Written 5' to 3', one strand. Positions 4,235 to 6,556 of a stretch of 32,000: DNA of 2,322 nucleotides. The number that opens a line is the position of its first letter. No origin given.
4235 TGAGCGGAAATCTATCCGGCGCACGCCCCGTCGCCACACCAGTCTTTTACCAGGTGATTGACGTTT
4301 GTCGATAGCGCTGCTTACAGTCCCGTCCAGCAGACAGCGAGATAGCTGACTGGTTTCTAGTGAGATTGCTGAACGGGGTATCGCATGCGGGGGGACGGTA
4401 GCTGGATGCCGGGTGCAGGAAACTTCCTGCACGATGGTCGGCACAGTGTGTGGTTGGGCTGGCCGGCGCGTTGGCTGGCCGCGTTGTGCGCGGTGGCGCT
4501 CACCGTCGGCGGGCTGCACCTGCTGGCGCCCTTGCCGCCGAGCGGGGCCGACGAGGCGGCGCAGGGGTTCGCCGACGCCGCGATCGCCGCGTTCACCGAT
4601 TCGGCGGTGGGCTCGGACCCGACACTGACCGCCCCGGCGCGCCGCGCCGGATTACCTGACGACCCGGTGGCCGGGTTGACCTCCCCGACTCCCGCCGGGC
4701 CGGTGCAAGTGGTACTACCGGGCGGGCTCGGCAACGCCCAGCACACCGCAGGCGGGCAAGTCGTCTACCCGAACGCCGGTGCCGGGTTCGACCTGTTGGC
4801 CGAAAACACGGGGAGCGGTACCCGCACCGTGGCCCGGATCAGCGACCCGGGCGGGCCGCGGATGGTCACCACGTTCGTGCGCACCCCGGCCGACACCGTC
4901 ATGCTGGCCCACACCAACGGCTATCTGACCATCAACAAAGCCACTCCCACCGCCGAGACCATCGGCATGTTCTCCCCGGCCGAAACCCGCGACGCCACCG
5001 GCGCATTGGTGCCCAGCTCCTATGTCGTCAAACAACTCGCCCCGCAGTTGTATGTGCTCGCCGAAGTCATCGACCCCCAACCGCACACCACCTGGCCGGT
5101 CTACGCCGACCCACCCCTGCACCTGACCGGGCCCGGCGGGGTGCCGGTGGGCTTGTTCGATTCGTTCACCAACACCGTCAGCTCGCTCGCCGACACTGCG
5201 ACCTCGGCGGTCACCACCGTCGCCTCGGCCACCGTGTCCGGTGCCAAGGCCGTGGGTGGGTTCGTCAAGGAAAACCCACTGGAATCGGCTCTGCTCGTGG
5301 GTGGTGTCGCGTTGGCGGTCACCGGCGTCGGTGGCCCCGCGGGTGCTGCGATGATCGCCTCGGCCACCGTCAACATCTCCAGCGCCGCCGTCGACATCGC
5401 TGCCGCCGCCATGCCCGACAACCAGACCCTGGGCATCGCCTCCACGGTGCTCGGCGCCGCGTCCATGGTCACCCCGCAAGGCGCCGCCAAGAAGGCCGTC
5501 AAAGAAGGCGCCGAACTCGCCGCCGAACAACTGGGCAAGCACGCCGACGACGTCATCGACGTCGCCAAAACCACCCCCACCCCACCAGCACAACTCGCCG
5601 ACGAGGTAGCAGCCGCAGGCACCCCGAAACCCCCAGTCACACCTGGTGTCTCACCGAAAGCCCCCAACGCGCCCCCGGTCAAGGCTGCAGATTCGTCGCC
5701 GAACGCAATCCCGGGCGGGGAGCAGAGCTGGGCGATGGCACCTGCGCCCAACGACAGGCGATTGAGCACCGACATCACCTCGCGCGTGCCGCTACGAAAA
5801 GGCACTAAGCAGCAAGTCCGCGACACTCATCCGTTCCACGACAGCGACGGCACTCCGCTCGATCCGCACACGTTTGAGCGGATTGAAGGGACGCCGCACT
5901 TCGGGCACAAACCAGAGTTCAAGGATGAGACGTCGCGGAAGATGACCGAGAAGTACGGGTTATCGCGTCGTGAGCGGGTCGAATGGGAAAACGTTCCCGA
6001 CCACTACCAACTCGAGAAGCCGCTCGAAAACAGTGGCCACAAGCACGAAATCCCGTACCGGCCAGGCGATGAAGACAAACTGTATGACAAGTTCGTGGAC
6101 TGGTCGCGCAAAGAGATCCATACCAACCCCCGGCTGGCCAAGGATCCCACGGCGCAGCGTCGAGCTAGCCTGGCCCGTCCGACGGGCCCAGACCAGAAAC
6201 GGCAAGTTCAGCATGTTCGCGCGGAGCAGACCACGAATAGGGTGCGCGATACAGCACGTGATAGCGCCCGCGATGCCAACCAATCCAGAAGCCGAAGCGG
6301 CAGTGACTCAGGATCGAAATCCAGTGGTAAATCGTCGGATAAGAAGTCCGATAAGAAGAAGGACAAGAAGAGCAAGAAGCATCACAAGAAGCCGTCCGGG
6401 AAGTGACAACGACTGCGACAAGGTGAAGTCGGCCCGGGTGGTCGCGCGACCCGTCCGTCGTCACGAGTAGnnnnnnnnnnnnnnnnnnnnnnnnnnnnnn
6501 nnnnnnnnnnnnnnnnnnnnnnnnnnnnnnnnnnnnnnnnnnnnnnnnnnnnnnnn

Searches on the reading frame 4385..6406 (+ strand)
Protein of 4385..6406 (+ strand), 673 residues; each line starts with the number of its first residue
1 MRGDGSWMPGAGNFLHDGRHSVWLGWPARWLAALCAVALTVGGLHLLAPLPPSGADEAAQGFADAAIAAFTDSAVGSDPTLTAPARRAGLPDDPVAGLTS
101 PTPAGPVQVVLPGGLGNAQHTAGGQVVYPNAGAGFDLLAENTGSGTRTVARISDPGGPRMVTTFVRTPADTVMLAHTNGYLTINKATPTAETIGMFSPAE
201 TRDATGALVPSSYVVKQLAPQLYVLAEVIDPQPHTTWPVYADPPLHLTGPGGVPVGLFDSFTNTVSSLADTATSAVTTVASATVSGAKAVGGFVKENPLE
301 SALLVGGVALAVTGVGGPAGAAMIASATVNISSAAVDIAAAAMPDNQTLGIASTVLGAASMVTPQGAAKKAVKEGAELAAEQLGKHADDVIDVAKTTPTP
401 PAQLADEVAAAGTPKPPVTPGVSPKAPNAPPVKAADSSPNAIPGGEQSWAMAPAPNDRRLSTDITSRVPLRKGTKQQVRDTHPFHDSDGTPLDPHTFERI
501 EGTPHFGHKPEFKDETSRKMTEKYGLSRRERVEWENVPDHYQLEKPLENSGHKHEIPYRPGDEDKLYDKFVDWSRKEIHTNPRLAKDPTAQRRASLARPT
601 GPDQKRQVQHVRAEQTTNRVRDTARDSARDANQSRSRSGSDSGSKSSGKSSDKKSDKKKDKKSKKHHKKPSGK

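Call 4: search_protein_families(library=pfam, proteins=[window:4385-6406:+], max_evalue=0.01)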
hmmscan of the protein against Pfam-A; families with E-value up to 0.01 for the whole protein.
window:4385-6406:+ (673 aa): 1 family
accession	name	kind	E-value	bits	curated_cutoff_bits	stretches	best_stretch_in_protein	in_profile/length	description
PF14410.12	GH-E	-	4.9e-12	46.7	25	1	488-555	1-68/68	HNH/ENDO VII superfamily nuclease with conserved GHE residues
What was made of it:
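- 4385..6406 (+): Toxin A, 673 aa: N-terminal signal/TM-like segment, conserved family N-domain, Pro-rich linker, GH-E nuclease (aa 488-555) and a Lys-rich tail. Pfam GH-E E 4.9e-12, above the gathering score (call 4).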

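Call 10: find_encoding_contigs(protein=window:4385-6406:+, flank=10000, max_places=10)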
Protein window:4385-6406:+ (673 aa): no gene with exactly this product is on record in the collection.

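Call 34: search_protein_families(library=ncbifam, proteins=[window:4385-6406:+], max_evalue=0.01)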
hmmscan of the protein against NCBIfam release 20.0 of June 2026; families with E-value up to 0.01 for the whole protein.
window:4385-6406:+ (673 aa): 0 families

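Call 39: find_homologous_proteins(query=window:4385-6406:+, max_evalue=0.00001)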
Query window:4385-6406:+ (673 aa): 136 proteins with E <= 0.00001 among 8000 candidates; the best 120 are listed.
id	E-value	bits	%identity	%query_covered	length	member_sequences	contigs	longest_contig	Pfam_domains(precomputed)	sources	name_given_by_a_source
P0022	0.0e+0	1390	99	95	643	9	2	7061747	PF14410.13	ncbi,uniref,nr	ncbi:HNH/ENDO VII family nuclease [Mycolicibacterium smegmatis]|uniref:GH-E family nuclease n=2 Tax=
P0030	5.0e-284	962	72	95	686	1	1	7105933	PF14410.13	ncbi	ncbi:HNH/ENDO VII family nuclease [Mycolicibacterium goodii]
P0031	1.3e-283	961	71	97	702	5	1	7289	PF14410.13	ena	-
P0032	8.1e-267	905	65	99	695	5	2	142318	PF14410.13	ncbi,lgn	-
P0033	3.0e-264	897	70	92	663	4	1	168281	PF14410.13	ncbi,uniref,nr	ncbi:GH-E family nuclease [Mycolicibacterium wolinskyi]|uniref:GH-E family nuclease n=1 Tax=Mycolici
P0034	4.6e-249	847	67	96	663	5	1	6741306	-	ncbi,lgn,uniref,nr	ncbi:hypothetical protein MI170_02115 [Mycolicibacterium goodii]|uniref:hypothetical protein n=1 Tax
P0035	4.5e-242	824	60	98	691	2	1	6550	PF14410.13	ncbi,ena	-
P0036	2.3e-240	818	91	62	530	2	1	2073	PF07591.16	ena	-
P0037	2.9e-237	808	62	98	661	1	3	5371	PF14410.13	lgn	-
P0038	5.3e-234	797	64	97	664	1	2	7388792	-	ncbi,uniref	ncbi:hypothetical protein [Mycolicibacterium wolinskyi]|uniref:hypothetical protein n=1 Tax=Mycolici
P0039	1.1e-233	796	61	92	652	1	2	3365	PF14410.13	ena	-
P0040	4.6e-231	787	60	98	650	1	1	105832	PF14410.13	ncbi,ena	-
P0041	3.0e-226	771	62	91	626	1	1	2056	PF14410.13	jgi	jgi:hypothetical protein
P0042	4.0e-224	764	60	95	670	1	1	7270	PF14410.13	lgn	-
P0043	4.3e-224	764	80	63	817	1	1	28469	PF07591.16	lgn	-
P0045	2.3e-223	762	80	71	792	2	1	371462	PF07591.16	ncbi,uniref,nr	ncbi:polymorphic toxin-type HINT domain-containing protein [Mycolicibacterium wolinskyi]|uniref:poly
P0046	2.4e-222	758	61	85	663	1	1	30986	PF14410.13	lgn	-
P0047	4.6e-218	744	65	83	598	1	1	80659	PF14410.13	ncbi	-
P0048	1.9e-215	736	61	99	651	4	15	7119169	-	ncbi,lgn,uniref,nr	ncbi:HNH endonuclease domain protein [Mycolicibacterium smegmatis MKD8]|uniref:HNH endonuclease doma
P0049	9.6e-214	730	82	59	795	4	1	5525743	PF07591.16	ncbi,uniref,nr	ncbi:polymorphic toxin-type HINT domain-containing protein [Mycolicibacterium houstonense]|uniref:po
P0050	1.5e-213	729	76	58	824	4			PF07591.16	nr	nr:polymorphic toxin-type HINT domain-containing protein [Mycolicibacterium houstonense]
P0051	1.1e-212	727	80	62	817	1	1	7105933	PF07591.16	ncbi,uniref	ncbi:polymorphic toxin-type HINT domain-containing protein [Mycolicibacterium goodii]|uniref:polymor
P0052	2.1e-211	722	63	83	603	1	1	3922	PF14410.13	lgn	-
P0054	1.4e-209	716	62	91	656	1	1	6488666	PF01541.31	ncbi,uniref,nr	ncbi:GIY-YIG nuclease family protein [Mycolicibacterium sp. HK-90]|uniref:GIY-YIG nuclease family pr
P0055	6.7e-207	707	58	93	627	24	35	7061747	PF01844.30,PF14279.13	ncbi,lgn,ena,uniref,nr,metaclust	ncbi:HNH endonuclease [Mycolicibacterium smegmatis]|uniref:HNH endonuclease n=1 Tax=Mycolicibacteriu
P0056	7.3e-206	704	79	62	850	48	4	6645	PF07591.16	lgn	-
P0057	4.5e-205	701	57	92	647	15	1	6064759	PF14410.13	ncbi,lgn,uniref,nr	ncbi:GH-E family nuclease [Mycolicibacterium phocaicum]|uniref:GH-E family nuclease n=1 Tax=Mycolici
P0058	6.0e-202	691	81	59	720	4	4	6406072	PF07591.16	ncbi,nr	ncbi:polymorphic toxin-type HINT domain-containing protein [Mycolicibacterium fortuitum]|nr:polymorp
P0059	2.3e-201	689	86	54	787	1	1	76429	PF07591.16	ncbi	ncbi:polymorphic toxin-type HINT domain-containing protein [Mycobacterium sp. NPDC003449]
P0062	3.0e-199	682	72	69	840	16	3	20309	PF14040.12,PF07591.16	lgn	-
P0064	3.1e-195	669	71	70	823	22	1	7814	PF07591.16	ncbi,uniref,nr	ncbi:polymorphic toxin-type HINT domain-containing protein [Mycolicibacterium mageritense]|uniref:po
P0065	5.3e-195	668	64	76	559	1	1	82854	PF14410.13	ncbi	ncbi:GH-E family nuclease [Mycolicibacterium setense]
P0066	1.1e-194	667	71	69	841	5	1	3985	PF14040.12,PF07591.16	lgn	-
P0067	1.9e-191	656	58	87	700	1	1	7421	PF14410.13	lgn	-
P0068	5.3e-191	655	55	99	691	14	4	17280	PF14040.12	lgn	-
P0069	1.5e-190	653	58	89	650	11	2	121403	PF01541.31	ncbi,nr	ncbi:GIY-YIG nuclease family protein [Mycolicibacterium fortuitum]|nr:GIY-YIG nuclease family protei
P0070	1.6e-190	653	75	61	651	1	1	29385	PF14040.12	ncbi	ncbi:NucA/NucB deoxyribonuclease domain-containing protein, partial [Mycobacterium sp. NPDC003449]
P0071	5.3e-189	648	60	80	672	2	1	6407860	PF14410.13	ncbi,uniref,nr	ncbi:GH-E family nuclease [Mycobacterium sp. MS1601]|uniref:GH-E family nuclease n=1 Tax=Mycobacteri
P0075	7.1e-182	625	73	64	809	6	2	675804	PF14040.12,PF07591.16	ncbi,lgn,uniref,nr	ncbi:hypothetical protein CQY21_20805 [Mycolicibacterium boenickei]|uniref:polymorphic toxin-type HI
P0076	2.3e-175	603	57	83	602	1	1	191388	PF01541.31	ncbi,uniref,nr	ncbi:GIY-YIG nuclease family protein [Mycolicibacterium septicum]|uniref:GIY-YIG nuclease family pro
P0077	1.8e-165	571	53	93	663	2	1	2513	PF01541.31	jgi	jgi:hypothetical protein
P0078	6.1e-165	569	52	98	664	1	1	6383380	PF01541.31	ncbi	ncbi:GIY-YIG nuclease family protein [Mycolicibacterium sp. Y3]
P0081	3.8e-162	560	68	62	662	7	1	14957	PF14040.12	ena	-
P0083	8.3e-160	552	65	61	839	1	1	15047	PF07591.16,PF01844.30,PF14279.13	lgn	-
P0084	1.1e-158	548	53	87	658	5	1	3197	PF14040.12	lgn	-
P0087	3.1e-155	537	63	65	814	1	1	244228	PF07591.16,PF01844.30,PF14279.13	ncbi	ncbi:polymorphic toxin-type HINT domain-containing protein [Mycolicibacterium sp. Y3]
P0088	4.8e-155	536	64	64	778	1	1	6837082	PF07591.16,PF01844.30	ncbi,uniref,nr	ncbi:HNH endonuclease [Mycolicibacterium fluoranthenivorans]|uniref:HNH endonuclease n=1 Tax=Mycolic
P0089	1.3e-153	531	56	75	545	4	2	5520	PF01541.31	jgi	-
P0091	1.8e-152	528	65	62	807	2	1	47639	PF07591.16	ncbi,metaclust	ncbi:Hint domain-containing protein, partial [Mycolicibacterium fluoranthenivorans]|metaclust:status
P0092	2.5e-151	524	69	55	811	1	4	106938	PF07591.16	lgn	-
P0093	9.1e-149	515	63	58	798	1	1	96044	PF07591.16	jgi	-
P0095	1.1e-148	515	63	63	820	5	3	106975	PF07591.16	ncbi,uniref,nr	ncbi:Hint domain-containing protein [Mycolicibacterium canariasense]|uniref:Hint domain-containing p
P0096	3.2e-148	514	68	55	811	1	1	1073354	PF07591.16,PF01844.30,PF14279.13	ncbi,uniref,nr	ncbi:polymorphic toxin-type HINT domain-containing protein [Mycolicibacterium sp. 120266]|uniref:pol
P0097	6.4e-148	513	68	54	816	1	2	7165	PF07591.16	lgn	-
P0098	1.2e-147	512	64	63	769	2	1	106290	PF07591.16,PF01844.30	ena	-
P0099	1.7e-147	511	67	55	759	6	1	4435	PF07591.16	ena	-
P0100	5.2e-147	510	60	62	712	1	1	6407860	PF14040.12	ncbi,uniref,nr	ncbi:hypothetical protein BVC93_11850 [Mycobacterium sp. MS1601]|uniref:NucA/NucB deoxyribonuclease 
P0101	1.4e-146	508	63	61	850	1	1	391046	PF07591.16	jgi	jgi:hypothetical protein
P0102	1.5e-146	508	66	58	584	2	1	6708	PF01844.30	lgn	-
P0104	6.7e-146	506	67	55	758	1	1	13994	PF07591.16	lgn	-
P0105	6.7e-144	499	58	64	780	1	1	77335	PF07591.16,PF01844.30,PF01079.26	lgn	-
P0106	2.9e-143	497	62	61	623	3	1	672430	PF01541.31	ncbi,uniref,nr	ncbi:GIY-YIG nuclease family protein [Mycobacterium sp. 360MFTsu5.1]|uniref:GIY-YIG nuclease family 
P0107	3.9e-143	497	54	70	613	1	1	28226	PF01844.30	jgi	jgi:hypothetical protein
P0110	1.8e-141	491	55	69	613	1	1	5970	PF01844.30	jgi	jgi:hypothetical protein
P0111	6.3e-139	483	63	60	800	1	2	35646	PF07591.16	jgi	-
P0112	4.9e-138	480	59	62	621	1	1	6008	PF01844.30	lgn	-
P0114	2.1e-135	471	56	66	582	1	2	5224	PF01844.30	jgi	jgi:hypothetical protein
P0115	2.5e-135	471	53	69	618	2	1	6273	PF01844.30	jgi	jgi:hypothetical protein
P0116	1.0e-133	466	56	68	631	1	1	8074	PF01844.30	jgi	-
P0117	5.7e-133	463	48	56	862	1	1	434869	PF07591.16,PF14410.13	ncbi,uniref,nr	ncbi:polymorphic toxin-type HINT domain-containing protein [Mycobacteroides sp. LB1]|uniref:polymorp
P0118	1.3e-132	462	59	56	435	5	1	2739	PF14410.13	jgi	jgi:hypothetical protein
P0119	1.5e-132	462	57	59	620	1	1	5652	PF01844.30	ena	-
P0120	1.8e-132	462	59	58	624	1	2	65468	PF01844.30,PF14279.13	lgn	-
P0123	6.8e-131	456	49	56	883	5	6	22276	PF07591.16,PF14410.13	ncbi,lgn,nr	ncbi:HNH endonuclease [Mycobacteroides abscessus subsp. abscessus]|nr:HNH endonuclease [Mycobacteroi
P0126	4.8e-129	450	54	67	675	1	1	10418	PF01844.30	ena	-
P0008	1.5e-124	435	53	63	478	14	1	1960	PF14410.13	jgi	-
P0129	5.3e-117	410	51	76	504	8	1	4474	PF01541.31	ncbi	ncbi:GIY-YIG nuclease family protein, partial [Mycolicibacterium canariasense]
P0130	1.1e-116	409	53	65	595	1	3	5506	PF01844.30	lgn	-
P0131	5.3e-106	374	46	76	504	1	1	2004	PF14040.12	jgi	jgi:hypothetical protein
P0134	2.9e-95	339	38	91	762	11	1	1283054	PF14040.12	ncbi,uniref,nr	ncbi:hypothetical protein DE4585_03421 [Mycobacteroides salmoniphilum]|uniref:Deoxyribonuclease NucA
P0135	2.6e-94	335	48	58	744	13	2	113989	PF14040.12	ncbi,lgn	-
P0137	1.2e-92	330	38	87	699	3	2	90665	PF14040.12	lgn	-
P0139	2.1e-90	323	40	85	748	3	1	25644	PF14040.12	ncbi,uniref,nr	ncbi:hypothetical protein [Mycobacteroides sp. LB1]|uniref:NucA/NucB deoxyribonuclease domain-contai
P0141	5.8e-89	318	49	56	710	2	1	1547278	PF14040.12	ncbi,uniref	ncbi:hypothetical protein ONA92_02140 [Mycobacteroides salmoniphilum]|uniref:NucA/NucB deoxyribonucl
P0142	3.4e-87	312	40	85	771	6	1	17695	PF14040.12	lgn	-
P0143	5.5e-87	311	39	85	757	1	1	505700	PF14040.12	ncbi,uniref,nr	ncbi:NucA/NucB deoxyribonuclease domain-containing protein [Mycobacteroides sp. LB1]|uniref:NucA/Nuc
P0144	1.5e-86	310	38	85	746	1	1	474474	PF14040.12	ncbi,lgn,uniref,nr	ncbi:HNH endonuclease [Mycobacteroides abscessus subsp. massiliense]|uniref:NucA/NucB deoxyribonucle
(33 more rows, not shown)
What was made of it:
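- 4385..6406 (+): 136 homologues found (call 39).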

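Call 45: find_encoding_contigs(protein=P0030, flank=6000, max_places=4)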
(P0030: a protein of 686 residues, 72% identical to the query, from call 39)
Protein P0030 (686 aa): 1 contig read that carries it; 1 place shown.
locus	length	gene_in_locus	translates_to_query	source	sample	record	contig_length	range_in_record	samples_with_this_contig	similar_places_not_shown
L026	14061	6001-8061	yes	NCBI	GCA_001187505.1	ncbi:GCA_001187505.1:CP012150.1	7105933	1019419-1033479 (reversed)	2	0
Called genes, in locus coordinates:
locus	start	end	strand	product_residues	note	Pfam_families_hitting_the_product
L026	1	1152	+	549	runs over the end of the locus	PF07228:SpoIIE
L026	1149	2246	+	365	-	PF02607:B12-binding_2, PF02310:B12-binding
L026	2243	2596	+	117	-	PF01740:STAS, PF13466:STAS_2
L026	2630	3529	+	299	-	-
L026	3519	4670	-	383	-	PF02470:MlaD, PF11887:Mce4_CUP1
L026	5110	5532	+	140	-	-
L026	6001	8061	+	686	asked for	PF14410:GH-E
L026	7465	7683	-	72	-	-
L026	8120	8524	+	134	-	PF12796:Ank_2, PF13606:Ank_3 (faint), PF13637:Ank_4 (faint), PF13857:Ank_5 (weak), PF00023:Ank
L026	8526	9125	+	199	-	PF14025:DUF4241 (faint)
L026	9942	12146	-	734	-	PF00009:GTP_EFTU, PF01926:MMR_HSR1 (weak), PF22042:EF-G_D2 (weak), PF03144:GTP_EFTU_D2, PF14492:EFG_III, PF03764:EFG_IV, PF00679:EFG_C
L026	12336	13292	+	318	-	PF00561:Abhydrolase_1, PF12146:Hydrolase_4, PF12697:Abhydrolase_6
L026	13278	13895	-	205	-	PF00440:TetR_N, PF17918:TetR_C_15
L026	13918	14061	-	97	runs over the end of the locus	PF03626:COX4_pro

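Call 53: find_encoding_contigs(protein=P0055, flank=5000, max_places=3)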
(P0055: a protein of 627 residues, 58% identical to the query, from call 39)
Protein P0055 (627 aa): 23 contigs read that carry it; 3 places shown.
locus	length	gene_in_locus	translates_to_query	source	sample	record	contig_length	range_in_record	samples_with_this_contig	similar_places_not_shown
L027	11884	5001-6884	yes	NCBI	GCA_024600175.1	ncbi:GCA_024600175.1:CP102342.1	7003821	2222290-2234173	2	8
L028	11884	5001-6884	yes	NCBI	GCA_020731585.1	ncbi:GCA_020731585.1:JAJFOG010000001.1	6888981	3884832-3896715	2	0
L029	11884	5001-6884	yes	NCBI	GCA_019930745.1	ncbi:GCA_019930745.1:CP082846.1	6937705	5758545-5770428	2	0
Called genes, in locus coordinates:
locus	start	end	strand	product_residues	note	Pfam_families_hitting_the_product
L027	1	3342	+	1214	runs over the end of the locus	PF10145:PhageMin_Tail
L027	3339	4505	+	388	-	PF23918:DUF7257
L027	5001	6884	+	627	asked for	PF01844:HNH, PF14279:HNH_5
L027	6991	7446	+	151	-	PF14085:DUF4265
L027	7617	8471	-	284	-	PF01695:IstB_IS21, PF13604:AAA_30 (weak), PF00004:AAA (faint)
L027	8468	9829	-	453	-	PF00665:rve (faint), PF22483:Mu-transpos_C_2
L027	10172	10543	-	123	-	PF10708:DUF2510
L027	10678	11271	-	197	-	PF00440:TetR_N, PF16925:TetR_C_13 (weak)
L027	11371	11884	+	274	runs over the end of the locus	PF13622:4HBT_3, PF20789:4HBT_3C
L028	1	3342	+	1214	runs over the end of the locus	PF10145:PhageMin_Tail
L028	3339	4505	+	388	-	PF23918:DUF7257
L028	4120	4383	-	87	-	PF10097:DUF2335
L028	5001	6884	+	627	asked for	PF01844:HNH, PF14279:HNH_5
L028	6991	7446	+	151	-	PF14085:DUF4265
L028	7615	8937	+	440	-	PF13542:HTH_Tnp_ISL3 (weak), PF01610:DDE_Tnp_ISL3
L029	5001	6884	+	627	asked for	PF01844:HNH, PF14279:HNH_5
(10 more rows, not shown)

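Call 54: find_encoding_contigs(protein=P0048, flank=5000, max_places=3)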
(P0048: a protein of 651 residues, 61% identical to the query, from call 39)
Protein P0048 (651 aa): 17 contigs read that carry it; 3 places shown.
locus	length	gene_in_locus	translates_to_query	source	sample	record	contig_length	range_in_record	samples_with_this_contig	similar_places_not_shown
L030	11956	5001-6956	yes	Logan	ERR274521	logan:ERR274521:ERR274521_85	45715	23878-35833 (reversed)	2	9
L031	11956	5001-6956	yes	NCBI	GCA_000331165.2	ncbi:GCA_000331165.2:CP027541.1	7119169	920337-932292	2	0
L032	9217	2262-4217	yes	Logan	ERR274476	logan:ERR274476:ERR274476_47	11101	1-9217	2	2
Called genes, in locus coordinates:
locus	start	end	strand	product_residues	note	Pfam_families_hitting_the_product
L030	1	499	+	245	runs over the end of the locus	PF02625:XdhC_CoxI, PF13478:XdhC_C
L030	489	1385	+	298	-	PF13191:AAA_16 (weak), PF00004:AAA, PF07726:AAA_3 (faint), PF07728:AAA_5, PF13401:AAA_22 (weak)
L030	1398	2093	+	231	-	PF06240:COXG, PF10604:Polyketide_cyc2 (weak)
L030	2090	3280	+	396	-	PF05762:VWA_CoxE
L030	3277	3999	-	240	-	PF09335:VTT_dom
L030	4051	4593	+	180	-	-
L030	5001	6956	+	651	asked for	-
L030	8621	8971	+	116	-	-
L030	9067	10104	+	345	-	PF01116:F_bP_aldolase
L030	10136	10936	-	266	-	-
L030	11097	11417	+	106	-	PF11349:DUF3151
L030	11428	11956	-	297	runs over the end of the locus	PF01545:Cation_efflux, PF16916:ZT_dimer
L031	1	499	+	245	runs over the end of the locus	PF02625:XdhC_CoxI, PF13478:XdhC_C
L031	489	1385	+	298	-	PF13191:AAA_16 (weak), PF00004:AAA, PF07726:AAA_3 (faint), PF07728:AAA_5, PF13401:AAA_22 (weak)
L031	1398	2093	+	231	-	PF06240:COXG, PF10604:Polyketide_cyc2 (weak)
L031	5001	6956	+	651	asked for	-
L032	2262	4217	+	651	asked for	-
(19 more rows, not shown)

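Call 58: search_protein_families(library=pfam, proteins=[P0030, L026:8526-9125:+, L026:5110-5532:+], max_evalue=0.01)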
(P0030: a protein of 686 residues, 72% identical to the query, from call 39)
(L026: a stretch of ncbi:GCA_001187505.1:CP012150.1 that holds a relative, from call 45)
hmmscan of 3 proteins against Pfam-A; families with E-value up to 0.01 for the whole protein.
P0030 (686 aa): 1 family
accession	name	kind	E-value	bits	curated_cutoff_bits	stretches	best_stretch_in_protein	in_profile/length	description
PF14410.12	GH-E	-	8.8e-13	49.1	25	1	510-576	2-68/68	HNH/ENDO VII superfamily nuclease with conserved GHE residues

L026:8526-9125:+ (199 aa): 1 family
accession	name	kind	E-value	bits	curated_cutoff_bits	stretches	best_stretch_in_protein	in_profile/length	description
PF14025.11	DUF4241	-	3.4e-07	31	27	0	26-98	2-69/189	Protein of unknown function (DUF4241)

L026:5110-5532:+ (140 aa): 0 families
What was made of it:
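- The GH-E domain is aa 510-576 and the stump begins at aa 586 (call 58). It has no Pfam or other family match (calls 4, 58).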
